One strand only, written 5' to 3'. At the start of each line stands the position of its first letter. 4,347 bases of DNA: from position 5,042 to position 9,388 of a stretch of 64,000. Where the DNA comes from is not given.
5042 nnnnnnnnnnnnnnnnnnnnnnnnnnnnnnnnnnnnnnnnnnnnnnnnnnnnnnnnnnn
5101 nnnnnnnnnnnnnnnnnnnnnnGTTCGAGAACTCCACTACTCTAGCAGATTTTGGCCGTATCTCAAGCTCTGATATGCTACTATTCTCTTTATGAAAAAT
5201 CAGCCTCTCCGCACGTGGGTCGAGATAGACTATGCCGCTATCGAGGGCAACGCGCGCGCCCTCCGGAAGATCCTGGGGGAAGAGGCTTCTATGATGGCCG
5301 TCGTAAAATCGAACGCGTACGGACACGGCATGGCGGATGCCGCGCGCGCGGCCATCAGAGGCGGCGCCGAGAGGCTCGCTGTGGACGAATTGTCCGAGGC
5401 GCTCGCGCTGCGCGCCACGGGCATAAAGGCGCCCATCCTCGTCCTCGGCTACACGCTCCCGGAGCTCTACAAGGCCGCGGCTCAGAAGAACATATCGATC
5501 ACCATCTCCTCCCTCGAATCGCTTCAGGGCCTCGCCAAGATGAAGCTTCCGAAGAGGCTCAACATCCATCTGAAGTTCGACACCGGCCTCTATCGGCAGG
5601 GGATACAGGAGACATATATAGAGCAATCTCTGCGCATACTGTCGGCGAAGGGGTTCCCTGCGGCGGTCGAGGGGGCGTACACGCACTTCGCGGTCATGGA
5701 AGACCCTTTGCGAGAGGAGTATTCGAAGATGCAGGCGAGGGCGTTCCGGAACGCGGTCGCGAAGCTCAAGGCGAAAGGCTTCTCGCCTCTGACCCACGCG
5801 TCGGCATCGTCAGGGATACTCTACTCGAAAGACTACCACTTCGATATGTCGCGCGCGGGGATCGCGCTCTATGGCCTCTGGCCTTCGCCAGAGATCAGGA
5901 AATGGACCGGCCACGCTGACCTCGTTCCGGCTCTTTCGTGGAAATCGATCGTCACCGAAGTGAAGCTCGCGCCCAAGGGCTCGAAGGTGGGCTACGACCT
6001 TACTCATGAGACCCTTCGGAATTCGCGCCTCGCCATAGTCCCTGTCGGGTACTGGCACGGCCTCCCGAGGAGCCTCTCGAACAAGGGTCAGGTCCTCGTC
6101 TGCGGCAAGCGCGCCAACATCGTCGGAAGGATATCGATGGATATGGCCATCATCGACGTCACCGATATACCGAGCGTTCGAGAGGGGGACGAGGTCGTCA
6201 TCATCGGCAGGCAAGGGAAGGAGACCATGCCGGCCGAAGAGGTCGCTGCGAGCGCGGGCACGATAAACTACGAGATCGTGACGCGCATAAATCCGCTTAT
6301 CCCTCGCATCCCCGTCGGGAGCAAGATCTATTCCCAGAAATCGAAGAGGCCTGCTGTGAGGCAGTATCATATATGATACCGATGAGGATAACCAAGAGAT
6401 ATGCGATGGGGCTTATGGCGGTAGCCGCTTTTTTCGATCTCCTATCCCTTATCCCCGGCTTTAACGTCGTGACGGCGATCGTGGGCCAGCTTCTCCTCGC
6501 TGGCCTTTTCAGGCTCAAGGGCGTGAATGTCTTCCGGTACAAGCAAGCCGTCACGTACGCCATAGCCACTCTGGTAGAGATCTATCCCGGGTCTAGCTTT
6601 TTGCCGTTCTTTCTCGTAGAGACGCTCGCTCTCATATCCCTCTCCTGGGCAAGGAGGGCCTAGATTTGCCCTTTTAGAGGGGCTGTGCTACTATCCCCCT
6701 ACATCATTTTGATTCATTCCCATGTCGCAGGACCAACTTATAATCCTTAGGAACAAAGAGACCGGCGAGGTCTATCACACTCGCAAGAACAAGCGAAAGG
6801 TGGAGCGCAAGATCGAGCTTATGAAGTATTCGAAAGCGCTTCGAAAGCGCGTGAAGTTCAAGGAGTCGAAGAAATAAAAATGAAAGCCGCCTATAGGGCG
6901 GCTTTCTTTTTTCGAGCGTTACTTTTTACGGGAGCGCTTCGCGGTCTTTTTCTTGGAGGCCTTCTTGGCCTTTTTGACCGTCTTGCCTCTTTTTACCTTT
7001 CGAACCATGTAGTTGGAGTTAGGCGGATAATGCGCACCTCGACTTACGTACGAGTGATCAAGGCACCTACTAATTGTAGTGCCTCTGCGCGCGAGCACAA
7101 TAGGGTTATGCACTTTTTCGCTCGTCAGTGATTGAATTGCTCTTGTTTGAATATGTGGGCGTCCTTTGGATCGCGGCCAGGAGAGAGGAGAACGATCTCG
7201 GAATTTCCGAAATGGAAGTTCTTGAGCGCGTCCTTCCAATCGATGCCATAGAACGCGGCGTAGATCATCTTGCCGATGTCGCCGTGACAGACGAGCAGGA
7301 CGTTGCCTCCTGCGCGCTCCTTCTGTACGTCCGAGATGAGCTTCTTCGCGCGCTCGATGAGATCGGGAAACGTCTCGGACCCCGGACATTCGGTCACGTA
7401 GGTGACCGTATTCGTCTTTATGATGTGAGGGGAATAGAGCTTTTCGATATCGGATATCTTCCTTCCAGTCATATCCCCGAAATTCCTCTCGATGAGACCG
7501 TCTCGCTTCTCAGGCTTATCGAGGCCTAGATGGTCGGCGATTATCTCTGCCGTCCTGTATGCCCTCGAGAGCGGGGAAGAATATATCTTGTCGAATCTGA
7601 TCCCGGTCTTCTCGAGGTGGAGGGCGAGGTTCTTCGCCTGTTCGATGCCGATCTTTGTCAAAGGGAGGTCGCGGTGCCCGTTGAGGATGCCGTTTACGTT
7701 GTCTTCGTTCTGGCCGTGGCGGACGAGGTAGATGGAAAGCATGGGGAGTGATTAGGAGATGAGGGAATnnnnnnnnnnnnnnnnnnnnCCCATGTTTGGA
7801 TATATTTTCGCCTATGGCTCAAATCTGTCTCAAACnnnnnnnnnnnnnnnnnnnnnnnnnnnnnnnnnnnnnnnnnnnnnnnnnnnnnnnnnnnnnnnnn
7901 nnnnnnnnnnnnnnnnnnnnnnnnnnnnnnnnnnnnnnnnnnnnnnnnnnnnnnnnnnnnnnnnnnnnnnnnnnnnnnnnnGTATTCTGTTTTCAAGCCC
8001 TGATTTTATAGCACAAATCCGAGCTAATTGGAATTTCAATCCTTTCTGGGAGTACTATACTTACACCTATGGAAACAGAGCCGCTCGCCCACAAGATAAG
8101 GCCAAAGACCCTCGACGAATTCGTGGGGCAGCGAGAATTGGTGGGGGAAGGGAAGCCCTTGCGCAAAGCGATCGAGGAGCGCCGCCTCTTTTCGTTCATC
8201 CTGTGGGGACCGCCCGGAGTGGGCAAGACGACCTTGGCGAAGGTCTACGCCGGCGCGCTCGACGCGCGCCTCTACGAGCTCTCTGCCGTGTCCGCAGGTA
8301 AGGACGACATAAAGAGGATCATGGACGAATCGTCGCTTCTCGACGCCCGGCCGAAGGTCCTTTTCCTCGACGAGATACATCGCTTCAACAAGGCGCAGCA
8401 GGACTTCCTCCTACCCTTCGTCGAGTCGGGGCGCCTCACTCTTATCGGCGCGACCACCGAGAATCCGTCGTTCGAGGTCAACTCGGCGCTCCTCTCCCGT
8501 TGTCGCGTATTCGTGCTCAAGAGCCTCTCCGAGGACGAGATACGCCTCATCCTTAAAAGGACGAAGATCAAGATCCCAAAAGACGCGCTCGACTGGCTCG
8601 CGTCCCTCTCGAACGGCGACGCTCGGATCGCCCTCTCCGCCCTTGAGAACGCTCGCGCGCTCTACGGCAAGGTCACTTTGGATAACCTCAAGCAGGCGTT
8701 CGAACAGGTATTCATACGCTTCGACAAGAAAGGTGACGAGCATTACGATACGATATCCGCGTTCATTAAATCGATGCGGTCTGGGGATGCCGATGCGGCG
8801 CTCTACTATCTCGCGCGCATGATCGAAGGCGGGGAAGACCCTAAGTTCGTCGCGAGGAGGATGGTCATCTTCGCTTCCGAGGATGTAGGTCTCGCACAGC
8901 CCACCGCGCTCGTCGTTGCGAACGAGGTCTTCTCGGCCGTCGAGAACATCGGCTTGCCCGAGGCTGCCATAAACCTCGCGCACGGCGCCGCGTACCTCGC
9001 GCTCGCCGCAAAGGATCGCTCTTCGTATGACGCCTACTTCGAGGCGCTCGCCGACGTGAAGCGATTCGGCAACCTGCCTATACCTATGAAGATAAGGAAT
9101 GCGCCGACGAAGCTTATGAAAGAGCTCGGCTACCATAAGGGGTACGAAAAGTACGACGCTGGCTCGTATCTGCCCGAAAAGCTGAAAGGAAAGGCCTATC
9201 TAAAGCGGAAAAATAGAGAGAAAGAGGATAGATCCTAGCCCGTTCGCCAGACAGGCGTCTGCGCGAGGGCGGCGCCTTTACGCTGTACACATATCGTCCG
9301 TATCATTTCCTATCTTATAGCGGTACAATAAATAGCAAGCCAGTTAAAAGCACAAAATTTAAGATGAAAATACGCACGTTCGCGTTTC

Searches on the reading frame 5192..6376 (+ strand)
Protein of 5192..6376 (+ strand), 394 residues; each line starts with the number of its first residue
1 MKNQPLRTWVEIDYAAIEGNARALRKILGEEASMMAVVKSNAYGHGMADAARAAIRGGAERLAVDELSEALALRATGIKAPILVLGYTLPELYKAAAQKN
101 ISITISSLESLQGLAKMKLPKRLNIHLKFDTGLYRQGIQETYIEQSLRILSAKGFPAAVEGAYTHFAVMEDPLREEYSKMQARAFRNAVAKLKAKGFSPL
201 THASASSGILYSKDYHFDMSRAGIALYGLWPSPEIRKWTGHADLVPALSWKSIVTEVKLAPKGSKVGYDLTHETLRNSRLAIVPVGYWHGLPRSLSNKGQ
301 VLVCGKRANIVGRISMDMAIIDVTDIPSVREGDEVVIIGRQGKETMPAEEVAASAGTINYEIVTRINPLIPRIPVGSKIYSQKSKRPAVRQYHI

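Call 58: search_protein_families(library=pfam, proteins=[window:5192-6376:+], max_evalue=0.00001)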
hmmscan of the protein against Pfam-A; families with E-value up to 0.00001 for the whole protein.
window:5192-6376:+ (394 aa): 2 families
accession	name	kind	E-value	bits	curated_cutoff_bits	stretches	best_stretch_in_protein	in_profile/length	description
PF01168.26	Ala_racemase_N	-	3e-59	200.8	24.1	1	12-229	1-218/220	Alanine racemase, N-terminal domain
PF00842.27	Ala_racemase_C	-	1.2e-42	144.9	25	1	247-373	1-126/127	Alanine racemase, C-terminal domain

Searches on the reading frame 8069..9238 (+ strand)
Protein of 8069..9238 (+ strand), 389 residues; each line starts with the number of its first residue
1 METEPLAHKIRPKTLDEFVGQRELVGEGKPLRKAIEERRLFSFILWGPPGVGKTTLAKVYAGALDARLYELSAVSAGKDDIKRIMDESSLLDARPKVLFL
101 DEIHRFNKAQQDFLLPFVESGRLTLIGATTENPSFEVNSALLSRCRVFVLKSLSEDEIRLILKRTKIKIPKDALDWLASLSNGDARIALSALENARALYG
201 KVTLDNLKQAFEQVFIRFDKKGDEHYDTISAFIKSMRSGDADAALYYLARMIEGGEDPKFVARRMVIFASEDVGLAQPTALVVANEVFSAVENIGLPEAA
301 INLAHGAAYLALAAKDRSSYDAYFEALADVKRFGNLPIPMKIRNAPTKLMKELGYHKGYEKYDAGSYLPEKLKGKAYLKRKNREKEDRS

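Call 58: search_protein_families(library=pfam, proteins=[window:8069-9238:+], max_evalue=0.00001)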
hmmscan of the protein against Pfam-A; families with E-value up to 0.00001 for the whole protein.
window:8069-9238:+ (389 aa): 6 families
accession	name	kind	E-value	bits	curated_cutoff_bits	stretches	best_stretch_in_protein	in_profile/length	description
PF12002.13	MgsA_C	-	1.1e-50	172.2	27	1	240-387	3-157/167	MgsA AAA+ ATPase C terminal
PF16193.11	AAA_assoc_2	-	4e-23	81.9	34.3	1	165-237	3-81/81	AAA C-terminal domain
PF00004.35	AAA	-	1.2e-16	61.8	21.2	1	44-150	2-128/131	ATPase family associated with various cellular activities (AAA)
PF05496.18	RuvB_N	-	2.2e-15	57.2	27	1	10-126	1-116/159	Holliday junction DNA helicase RuvB P-loop domain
PF07728.20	AAA_5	-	5.1e-09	36.7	22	1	43-131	2-103/139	AAA domain (dynein-related subfamily)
PF13173.12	AAA_14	-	3.4e-06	27.5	27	1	44-157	6-127/129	AAA domain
